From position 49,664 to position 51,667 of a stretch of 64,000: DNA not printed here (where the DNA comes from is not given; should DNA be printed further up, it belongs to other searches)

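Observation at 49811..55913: Translationally coupled operon mixing phospholipid head-group, glycosyl-transfer, LtaS-like and pterin/pyrimidine-type enzymes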

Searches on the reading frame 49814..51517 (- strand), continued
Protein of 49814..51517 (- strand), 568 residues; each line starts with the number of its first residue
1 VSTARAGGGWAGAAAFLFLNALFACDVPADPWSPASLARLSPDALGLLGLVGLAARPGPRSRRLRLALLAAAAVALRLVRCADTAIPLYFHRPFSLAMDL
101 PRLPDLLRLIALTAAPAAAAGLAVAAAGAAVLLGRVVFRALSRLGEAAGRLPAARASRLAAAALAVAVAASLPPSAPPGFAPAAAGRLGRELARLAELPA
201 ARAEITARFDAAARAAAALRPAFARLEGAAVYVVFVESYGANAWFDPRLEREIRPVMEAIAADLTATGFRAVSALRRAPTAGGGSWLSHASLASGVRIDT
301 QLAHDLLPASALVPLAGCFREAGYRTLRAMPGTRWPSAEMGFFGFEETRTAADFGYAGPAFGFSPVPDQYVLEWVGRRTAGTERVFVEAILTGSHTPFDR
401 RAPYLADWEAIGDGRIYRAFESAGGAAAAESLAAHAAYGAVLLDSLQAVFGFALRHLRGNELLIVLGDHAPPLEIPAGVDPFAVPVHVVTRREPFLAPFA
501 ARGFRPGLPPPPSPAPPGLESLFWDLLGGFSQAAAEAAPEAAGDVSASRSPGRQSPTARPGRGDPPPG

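Call 35: fold_search(model_id=the predicted structure, library=pdb)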
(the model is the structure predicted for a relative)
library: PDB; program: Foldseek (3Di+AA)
matches with E <= 10: 441; with E <= 0.001: 45
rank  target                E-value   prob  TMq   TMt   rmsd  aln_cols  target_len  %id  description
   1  4uop_B                4.8e-08  1.00  0.31  0.42   8.8       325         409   14  Crystal structure of the lipoteichoic acid synthase LtaP from Listeria monocytogenes (released 2014-08-27)
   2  4uop_A                1.1e-07  1.00  0.33  0.45   5.8       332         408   12  Crystal structure of the lipoteichoic acid synthase LtaP from Listeria monocytogenes (released 2014-08-27)
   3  6a82_A                1.1e-06  1.00  0.31  0.47   6.4       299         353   15  Crystal structure of the C-terminal periplasmic domain of EcEptC from Escherichia coli (released 2018-12-26)
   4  6a82_B                2.9e-06  1.00  0.31  0.47   8.1       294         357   15  Crystal structure of the C-terminal periplasmic domain of EcEptC from Escherichia coli (released 2018-12-26)
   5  4uoo_A                3.9e-06  1.00  0.36  0.48   5.8       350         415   14  Structure of lipoteichoic acid synthase LtaS from Listeria monocytogenes (released 2014-08-27)
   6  4uor_A                4.5e-06  1.00  0.34  0.44   8.4       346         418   13  Structure of lipoteichoic acid synthase LtaS from Listeria monocytogenes in complex with glycerol phosphate (released 2014-08-27)
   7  4uor_J                4.7e-06  1.00  0.35  0.45   8.4       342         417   14  Structure of lipoteichoic acid synthase LtaS from Listeria monocytogenes in complex with glycerol phosphate (released 2014-08-27)
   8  5u9z_A                6.9e-06  1.00  0.32  0.46   6.5       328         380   12  Phosphoglycerol transferase GacH from Streptococcus pyogenes (released 2017-12-20)
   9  2w5q                  8.0e-06  1.00  0.33  0.42   6.7       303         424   13  Structure-based mechanism of lipoteichoic acid synthesis by Staphylococcus aureus LtaS. (released 2009-02-03)
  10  4uor_C                9.7e-06  1.00  0.32  0.42   8.1       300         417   13  Structure of lipoteichoic acid synthase LtaS from Listeria monocytogenes in complex with glycerol phosphate (released 2014-08-27)
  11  2w5r                  1.0e-05  1.00  0.34  0.44   7.1       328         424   12  Structure-based mechanism of lipoteichoic acid synthesis by Staphylococcus aureus LtaS. (released 2009-02-03)
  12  2w8d_A                1.2e-05  1.00  0.31  0.41   8.0       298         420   13  Distinct and essential morphogenic functions for wall- and lipo- teichoic acids in Bacillus subtilis (released 2009-03-03)
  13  3lxq_B                1.3e-05  1.00  0.33  0.44   5.0       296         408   14  The Crystal Structure of a Protein in the Alkaline Phosphatase Superfamily from Vibrio parahaemolyticus to 1.95A (released 2010-03-09)
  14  6xlp_A                1.4e-05  1.00  0.25  0.25  20.8       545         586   15  Structure of the essential inner membrane lipopolysaccharide-PbgA complex (released 2020-08-26)
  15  5gov_B                1.7e-05  1.00  0.33  0.55   8.9       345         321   12  Crystal Structure of MCR-1, a phosphoethanolamine transferase, extracellular domain (released 2016-12-21)
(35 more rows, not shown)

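Call 37: search_protein_families(library=pfam, proteins=[L080:858-2072:+, L080:2227-2787:+, L080:2803-3633:+, L080:3568-4410:-, L080:4362-5405:-, L080:5405-5899:-, L080:5814-6818:-, L080:6971-8074:+, L080:8101-8901:+, L080:8838-9731:-], max_evalue=0.001)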
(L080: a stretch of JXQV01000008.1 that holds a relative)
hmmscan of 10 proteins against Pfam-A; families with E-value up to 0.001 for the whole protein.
L080:858-2072:+ (405 aa): 1 family
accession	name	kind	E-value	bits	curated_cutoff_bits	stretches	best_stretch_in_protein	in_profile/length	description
PF00990.26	GGDEF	-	3.3e-35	121.7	23.8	1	219-367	3-161/161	Diguanylate cyclase, GGDEF domain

L080:2227-2787:+ (187 aa): 1 family
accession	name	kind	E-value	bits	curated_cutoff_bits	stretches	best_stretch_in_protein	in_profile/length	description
PF01292.26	Ni_hydr_CYTB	-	1.6e-29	103.4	30.1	1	22-186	2-176/179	Prokaryotic cytochrome b561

L080:2803-3633:+ (277 aa): 1 family
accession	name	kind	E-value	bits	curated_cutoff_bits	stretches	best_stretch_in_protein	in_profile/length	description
PF01872.23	RibD_C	-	8.6e-41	140.4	24.1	1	46-225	2-180/197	RibD C-terminal domain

L080:3568-4410:- (281 aa): 4 families
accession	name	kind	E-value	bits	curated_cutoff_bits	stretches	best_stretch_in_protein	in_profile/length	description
PF13649.12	Methyltransf_25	-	2.3e-09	38.2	27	1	57-145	1-89/97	Methyltransferase domain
PF08242.18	Methyltransf_12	-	3.1e-06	28.2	30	1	58-130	1-75/98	Methyltransferase domain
PF00891.24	Methyltransf_2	-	2.9e-05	24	22.3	1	51-142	60-149/210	O-methyltransferase domain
PF13847.12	Methyltransf_31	-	6.1e-05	23.2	27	1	56-134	6-86/145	Methyltransferase domain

L080:4362-5405:- (348 aa): 5 families
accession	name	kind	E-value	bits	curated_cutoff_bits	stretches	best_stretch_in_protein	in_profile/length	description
PF00534.26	Glycos_transf_1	-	4.7e-30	104.8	26.4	1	169-324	13-170/172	Glycosyl transferases group 1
PF13692.12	Glyco_trans_1_4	-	7.6e-30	104.5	27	1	172-312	2-142/142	Glycosyl transferases group 1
PF20706.3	GT4-conflict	-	8.1e-11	42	26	1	110-334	131-379/385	Family 4 Glycosyltransferase in conflict systems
PF13439.12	Glyco_transf_4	-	6.8e-08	33.1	28.5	1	72-156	78-164/170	Glycosyltransferase Family 4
PF13579.12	Glyco_trans_4_4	-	7.5e-06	26.8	29.7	1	82-153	83-154/158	Glycosyl transferase 4-like domain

L080:5405-5899:- (165 aa): 1 family
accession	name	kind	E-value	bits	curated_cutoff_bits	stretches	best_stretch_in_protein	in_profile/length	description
PF01242.24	PTPS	-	4.5e-20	72.3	22.4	1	37-162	2-119/121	6-pyruvoyl tetrahydropterin synthase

L080:5814-6818:- (335 aa): 2 families
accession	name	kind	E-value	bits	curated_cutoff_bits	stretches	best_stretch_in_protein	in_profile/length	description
PF00107.32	ADH_zinc_N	-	1.2e-05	25.8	31.8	1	169-280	2-122/129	Zinc-binding dehydrogenase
PF01262.27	AlaDh_PNT_C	-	3.8e-05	23.7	23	1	160-234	30-92/214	Alanine dehydrogenase/PNT, C-terminal domain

L080:6971-8074:+ (368 aa): 1 family
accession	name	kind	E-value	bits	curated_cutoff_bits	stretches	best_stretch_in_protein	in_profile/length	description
PF00925.25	GTP_cyclohydro2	-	1.5e-44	151.9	23.3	1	170-334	3-164/165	GTP cyclohydrolase II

L080:8101-8901:+ (267 aa): 1 family
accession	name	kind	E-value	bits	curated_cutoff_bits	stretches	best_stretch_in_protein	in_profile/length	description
PF01066.26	CDP-OH_P_transf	-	4.1e-17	63.4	22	1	80-237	4-151/152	CDP-alcohol phosphatidyltransferase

L080:8838-9731:- (298 aa): 1 family
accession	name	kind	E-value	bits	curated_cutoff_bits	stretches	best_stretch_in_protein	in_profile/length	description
PF03706.18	LPG_synthase_TM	-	1.5e-39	136.7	33.4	1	9-282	4-295/302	Lysylphosphatidylglycerol synthase TM region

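Call 39: search_dna_similar(query=L080:9803-11428:+, collection=plasmids, mode=protein, max_rows=25, max_evalue=1e-20)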
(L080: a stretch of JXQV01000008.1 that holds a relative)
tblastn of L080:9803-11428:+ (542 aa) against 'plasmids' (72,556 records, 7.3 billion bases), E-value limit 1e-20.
Records with a match: 29; places in all: 29; records where one place covers at least 80% of the query: 21.
Best place of each record, by identity: 60-80% 1; <60% 28.
By first word of the organism name: Paracoccus 8; Rhizobium 3; Streptomyces 3; Dinoroseobacter 3; Alloyangia 2; Agrobacterium 1; Peteryoungia 1; Allorhizobium 1; Qingshengfaniella 1; Roseicitreum 1; and 5 more.
By predicted mobility (MOB-suite, as given by PLSDB): non-mobilizable 26; mobilizable 2; conjugative 1.
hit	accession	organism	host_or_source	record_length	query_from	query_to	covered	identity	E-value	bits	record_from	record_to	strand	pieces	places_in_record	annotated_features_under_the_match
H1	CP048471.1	Agrobacterium tumefaciens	walnut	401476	6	539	99%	70.4%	0e+0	715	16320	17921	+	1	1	sulfatase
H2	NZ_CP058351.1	Peteryoungia desertarenae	Pure culture,Saline Desert Soil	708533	15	539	97%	58.3%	4e-179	566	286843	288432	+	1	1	sulfatase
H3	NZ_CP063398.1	Rhizobium sp. SL42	Amphicarpaea bracteata,Whole ...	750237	34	540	94%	57.8%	3e-173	550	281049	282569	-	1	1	sulfatase | helix-turn-helix domain-containing protein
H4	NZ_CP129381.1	Rhizobium sp. SSA_523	single cell,Sea water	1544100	34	539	93%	54.0%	1e-155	499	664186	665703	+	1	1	none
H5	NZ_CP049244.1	Allorhizobium pseudoryzae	cell culture,soil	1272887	34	539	93%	52.7%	9e-149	479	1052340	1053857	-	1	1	none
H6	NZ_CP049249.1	Rhizobium rhizoryzae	cell culture,soil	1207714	34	539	93%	48.2%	1e-143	464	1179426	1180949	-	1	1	none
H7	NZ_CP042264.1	Qingshengfaniella alkalisoli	cell culture,saline soil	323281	34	539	93%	41.5%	1e-101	343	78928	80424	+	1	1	sulfatase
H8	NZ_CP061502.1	Roseicitreum antarcticum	Intertidal sediment,Sandy intertidal ...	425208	34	539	93%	39.0%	1e-88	305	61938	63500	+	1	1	sulfatase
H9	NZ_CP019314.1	Tateyamaria omphalii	Single cell,seawater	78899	34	538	93%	37.5%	9e-80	280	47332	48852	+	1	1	sulfatase-like hydrolase/transferase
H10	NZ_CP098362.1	Paracoccus sp. TOH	cell cuture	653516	88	538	83%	38.5%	3e-71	255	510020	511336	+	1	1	sulfatase-like hydrolase/transferase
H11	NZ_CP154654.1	Alloyangia pacifica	-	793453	85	540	84%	37.6%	3e-71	255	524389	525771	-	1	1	sulfatase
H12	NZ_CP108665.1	Streptomyces globisporus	-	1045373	34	539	93%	33.8%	3e-70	252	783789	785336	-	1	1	record has no annotation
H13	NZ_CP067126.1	Paracoccus alcaliphilus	whole organism,soil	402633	85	539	84%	37.4%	9e-72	256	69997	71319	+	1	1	sulfatase-like hydrolase/transferase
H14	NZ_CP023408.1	Streptomyces fungicidicus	Pig,cell culture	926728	34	537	93%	33.1%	2e-71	256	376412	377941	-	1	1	sulfatase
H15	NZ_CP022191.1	Alloyangia pacifica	cell culture,oil-contaminated sediment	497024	85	540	84%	36.2%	2e-69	249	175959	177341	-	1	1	sulfatase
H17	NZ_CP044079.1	Paracoccus yeei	Homo sapiens,clinical isolate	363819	85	538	84%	35.3%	5e-70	251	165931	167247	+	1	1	sulfatase-like hydrolase/transferase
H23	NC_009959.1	Dinoroseobacter shibae DFL 12 = DSM 16493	-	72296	193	539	64%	41.7%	3e-75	266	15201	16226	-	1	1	sulfatase-like hydrolase/transferase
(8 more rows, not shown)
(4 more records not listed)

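Call 40: get_annotated_region(hit=H23, flank=12000)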
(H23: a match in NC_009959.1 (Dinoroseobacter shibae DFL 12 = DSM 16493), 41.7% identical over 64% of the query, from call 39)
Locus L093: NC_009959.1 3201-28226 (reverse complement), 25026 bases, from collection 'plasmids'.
description: Dinoroseobacter shibae DFL 12 = DSM 16493 plasmid pDSHI05, complete sequence
organism: Dinoroseobacter shibae DFL 12 = DSM 16493 (NCBI taxid 398580)
taxonomy: Bacteria; Pseudomonadota; Alphaproteobacteria; Rhodobacterales; Roseobacteraceae; Dinoroseobacter; Dinoroseobacter shibae; Dinoroseobacter shibae DFL 12 = DSM 16493
host: -; source: -; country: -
typing (MOB-suite, as given by PLSDB): non-mobilizable; replicon rep_cluster_1015
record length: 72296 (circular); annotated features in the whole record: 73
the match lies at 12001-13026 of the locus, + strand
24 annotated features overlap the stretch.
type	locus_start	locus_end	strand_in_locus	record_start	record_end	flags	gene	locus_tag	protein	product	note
CDS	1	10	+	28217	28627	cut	-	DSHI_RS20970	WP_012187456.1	phage holin family protein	-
CDS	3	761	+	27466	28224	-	-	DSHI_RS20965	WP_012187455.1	DUF3618 domain-containing protein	-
CDS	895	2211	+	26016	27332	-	-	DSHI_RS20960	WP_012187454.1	acetamidase/formamidase family protein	-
CDS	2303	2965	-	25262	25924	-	-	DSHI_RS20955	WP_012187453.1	oxidoreductase FAD/NAD(P)-binding subunit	-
CDS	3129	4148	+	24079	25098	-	-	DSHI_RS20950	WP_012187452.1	AI-2E family transporter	GO:1905887 - autoinducer AI-2 transmembrane transport [Evidence IEA]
CDS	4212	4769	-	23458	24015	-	-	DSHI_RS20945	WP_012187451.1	nuclear transport factor 2 family protein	-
CDS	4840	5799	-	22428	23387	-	-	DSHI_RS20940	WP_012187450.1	alpha/beta hydrolase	-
CDS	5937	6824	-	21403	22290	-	-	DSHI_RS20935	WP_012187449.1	AraC family transcriptional regulator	-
CDS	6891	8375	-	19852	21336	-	-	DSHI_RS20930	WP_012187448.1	glucan biosynthesis protein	-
CDS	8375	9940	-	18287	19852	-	mdoH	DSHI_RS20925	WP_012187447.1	glucans biosynthesis glucosyltransferase MdoH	-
CDS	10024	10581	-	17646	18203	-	-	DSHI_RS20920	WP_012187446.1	cytochrome b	GO:0022904 - respiratory electron transport chain [Evidence IEA]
CDS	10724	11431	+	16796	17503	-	-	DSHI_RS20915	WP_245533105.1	CDP-alcohol phosphatidyltransferase family protein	-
CDS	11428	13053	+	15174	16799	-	-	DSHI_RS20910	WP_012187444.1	sulfatase-like hydrolase/transferase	-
CDS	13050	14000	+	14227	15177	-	-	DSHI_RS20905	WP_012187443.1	lysylphosphatidylglycerol synthase transmembrane domain-containing protein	-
CDS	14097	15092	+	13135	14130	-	-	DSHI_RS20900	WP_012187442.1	ABC transporter substrate-binding protein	-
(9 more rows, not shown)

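Call 41: get_annotated_region(hit=H1, flank=11000)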
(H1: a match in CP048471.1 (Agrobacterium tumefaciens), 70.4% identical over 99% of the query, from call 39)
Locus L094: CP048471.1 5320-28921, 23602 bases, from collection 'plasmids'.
description: Agrobacterium tumefaciens strain Yub001 plasmid pAt, complete sequence
organism: Agrobacterium tumefaciens (NCBI taxid 358)
taxonomy: Bacteria; Pseudomonadota; Alphaproteobacteria; Hyphomicrobiales; Rhizobiaceae; Agrobacterium; Agrobacterium tumefaciens
host: -; source: walnut; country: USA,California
typing (MOB-suite, as given by PLSDB): non-mobilizable; mating-pair formation MPF_T
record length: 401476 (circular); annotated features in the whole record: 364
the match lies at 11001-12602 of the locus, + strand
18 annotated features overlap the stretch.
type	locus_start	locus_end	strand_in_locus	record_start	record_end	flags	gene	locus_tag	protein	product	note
CDS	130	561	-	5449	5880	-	-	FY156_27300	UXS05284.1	OsmC family protein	-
CDS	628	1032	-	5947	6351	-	-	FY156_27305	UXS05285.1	hypothetical protein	-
CDS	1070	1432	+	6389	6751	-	-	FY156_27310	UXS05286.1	hypothetical protein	-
CDS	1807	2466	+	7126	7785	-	-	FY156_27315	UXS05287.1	porin family protein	-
CDS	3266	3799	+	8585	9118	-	-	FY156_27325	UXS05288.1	cytochrome b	-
CDS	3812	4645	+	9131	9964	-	-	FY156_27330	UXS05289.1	RibD family protein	-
CDS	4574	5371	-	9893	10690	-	-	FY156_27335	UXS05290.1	class I SAM-dependent methyltransferase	-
CDS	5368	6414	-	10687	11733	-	-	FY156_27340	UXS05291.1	glycosyltransferase family 4 protein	-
CDS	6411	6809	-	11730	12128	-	-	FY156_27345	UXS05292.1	6-carboxytetrahydropterin synthase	-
CDS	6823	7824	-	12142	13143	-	-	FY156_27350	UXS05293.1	zinc-binding alcohol dehydrogenase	-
CDS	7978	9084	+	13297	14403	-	ribA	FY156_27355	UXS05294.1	GTP cyclohydrolase II RibA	-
CDS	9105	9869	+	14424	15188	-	-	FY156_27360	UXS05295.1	CDP-alcohol phosphatidyltransferase family protein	-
CDS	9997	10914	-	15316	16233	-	-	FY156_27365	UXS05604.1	flippase-like domain-containing protein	-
CDS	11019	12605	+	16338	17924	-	-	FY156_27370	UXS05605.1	sulfatase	-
CDS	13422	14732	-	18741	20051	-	-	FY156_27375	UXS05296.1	HlyD family type I secretion periplasmic adaptor subunit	-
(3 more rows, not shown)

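Call 51: get_annotated_region(hit=H14, flank=12000)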
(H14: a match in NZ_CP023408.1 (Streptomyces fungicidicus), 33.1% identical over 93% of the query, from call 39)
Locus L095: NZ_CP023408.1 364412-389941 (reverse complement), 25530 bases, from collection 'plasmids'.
description: Streptomyces fungicidicus strain TXX3120 plasmid p1, complete sequence
organism: Streptomyces fungicidicus (NCBI taxid 68203)
taxonomy: Bacteria; Actinomycetota; Actinomycetes; Kitasatosporales; Streptomycetaceae; Streptomyces; Streptomyces fungicidicus
host: -; source: Pig,cell culture; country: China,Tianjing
typing (MOB-suite, as given by PLSDB): non-mobilizable
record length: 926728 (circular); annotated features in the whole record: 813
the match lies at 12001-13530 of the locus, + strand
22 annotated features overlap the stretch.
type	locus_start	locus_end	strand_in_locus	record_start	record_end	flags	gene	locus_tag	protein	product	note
CDS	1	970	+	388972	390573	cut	-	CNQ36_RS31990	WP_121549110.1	alpha/beta hydrolase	-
CDS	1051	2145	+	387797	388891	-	-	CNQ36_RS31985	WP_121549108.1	chemotaxis protein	-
CDS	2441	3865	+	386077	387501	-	-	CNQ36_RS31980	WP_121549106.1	PP2C family protein-serine/threonine phosphatase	-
CDS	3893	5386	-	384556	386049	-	-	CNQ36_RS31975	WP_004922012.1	hypothetical protein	-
CDS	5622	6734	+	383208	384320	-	-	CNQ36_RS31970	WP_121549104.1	aminoglycoside phosphotransferase family protein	GO:0016310 - phosphorylation [Evidence IEA]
CDS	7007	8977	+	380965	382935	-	-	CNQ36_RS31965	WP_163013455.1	N-acetylmuramoyl-L-alanine amidase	-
CDS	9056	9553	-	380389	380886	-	-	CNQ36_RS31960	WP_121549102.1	hypothetical protein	-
CDS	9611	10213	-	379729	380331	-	-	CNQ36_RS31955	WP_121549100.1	CGNR zinc finger domain-containing protein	-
CDS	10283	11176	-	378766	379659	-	-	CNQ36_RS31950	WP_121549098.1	universal stress protein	-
CDS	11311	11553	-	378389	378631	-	-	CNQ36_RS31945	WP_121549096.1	DUF397 domain-containing protein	-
CDS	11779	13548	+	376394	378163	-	-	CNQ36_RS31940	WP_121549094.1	sulfatase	-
CDS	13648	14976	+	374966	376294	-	paaK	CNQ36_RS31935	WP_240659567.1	phenylacetate--CoA ligase PaaK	GO:0010124 - phenylacetate catabolic process [Evidence IEA]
CDS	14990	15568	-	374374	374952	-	-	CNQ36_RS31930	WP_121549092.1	TetR/AcrR family transcriptional regulator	-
CDS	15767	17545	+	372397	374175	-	-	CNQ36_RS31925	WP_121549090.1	serine hydrolase domain-containing protein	-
CDS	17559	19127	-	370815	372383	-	-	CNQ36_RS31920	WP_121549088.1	NAD(P)/FAD-dependent oxidoreductase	-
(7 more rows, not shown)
